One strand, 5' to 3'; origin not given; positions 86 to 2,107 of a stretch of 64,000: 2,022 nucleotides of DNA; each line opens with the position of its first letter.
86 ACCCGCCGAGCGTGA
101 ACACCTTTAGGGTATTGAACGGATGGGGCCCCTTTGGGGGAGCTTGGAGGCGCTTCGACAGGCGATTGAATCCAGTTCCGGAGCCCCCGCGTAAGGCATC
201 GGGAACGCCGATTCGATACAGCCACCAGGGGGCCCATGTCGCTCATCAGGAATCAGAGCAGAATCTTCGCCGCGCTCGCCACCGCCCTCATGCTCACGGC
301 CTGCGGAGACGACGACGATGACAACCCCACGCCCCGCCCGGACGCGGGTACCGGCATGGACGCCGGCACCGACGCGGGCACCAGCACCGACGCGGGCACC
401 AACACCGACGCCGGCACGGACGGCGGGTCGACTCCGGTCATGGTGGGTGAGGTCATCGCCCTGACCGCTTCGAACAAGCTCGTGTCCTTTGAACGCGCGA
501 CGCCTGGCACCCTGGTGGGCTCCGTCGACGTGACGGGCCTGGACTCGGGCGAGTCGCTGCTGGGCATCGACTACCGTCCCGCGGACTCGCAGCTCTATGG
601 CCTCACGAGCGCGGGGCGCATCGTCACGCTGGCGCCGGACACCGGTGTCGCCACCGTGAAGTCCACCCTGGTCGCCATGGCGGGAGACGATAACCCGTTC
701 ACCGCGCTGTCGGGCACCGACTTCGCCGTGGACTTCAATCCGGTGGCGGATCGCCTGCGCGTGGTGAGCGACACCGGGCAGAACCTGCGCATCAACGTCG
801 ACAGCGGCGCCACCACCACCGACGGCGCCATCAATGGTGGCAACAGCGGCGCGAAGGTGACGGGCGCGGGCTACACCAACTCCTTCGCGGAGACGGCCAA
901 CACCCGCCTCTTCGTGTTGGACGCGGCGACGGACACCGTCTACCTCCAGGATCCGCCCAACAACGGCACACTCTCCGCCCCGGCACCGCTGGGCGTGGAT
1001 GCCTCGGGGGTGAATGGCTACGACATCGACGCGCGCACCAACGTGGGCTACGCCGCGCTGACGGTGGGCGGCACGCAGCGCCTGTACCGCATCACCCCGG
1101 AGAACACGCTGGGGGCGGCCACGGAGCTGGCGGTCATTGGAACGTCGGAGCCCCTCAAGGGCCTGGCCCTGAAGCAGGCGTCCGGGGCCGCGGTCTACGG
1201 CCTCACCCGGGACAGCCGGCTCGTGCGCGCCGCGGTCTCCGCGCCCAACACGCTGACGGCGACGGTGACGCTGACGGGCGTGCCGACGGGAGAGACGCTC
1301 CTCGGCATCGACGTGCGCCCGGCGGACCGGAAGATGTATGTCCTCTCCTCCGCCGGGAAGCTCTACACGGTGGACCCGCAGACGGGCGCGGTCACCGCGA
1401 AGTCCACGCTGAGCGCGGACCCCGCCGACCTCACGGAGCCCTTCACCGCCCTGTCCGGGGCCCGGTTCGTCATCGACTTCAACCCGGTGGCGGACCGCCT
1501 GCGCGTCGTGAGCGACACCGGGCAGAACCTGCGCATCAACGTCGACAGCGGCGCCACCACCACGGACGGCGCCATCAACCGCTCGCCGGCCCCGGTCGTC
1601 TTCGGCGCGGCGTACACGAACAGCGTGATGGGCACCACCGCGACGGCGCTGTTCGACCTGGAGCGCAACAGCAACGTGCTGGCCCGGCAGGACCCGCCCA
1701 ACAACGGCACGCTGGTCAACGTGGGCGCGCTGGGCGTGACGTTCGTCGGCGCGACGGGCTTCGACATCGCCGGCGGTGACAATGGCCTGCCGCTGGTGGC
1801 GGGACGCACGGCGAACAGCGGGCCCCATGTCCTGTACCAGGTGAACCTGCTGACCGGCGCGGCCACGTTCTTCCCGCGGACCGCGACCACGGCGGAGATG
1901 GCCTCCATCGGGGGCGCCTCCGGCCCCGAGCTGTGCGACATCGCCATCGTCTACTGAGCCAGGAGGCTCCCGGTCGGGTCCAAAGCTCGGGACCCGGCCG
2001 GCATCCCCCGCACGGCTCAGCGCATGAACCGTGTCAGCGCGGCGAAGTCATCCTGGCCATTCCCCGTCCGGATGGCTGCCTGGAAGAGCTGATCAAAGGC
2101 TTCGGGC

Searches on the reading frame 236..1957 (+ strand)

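Call 79: search_protein_families(library=pfam, proteins=[window:236-1957:+], max_evalue=0.00001)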
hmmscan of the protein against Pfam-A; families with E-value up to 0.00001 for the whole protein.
window:236-1957:+ (573 aa): 1 family
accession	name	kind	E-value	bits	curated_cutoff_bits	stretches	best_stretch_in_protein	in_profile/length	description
PF14339.12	DUF4394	-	1.5e-134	446.9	29.6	2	81-311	1-230/230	Domain of unknown function (DUF4394)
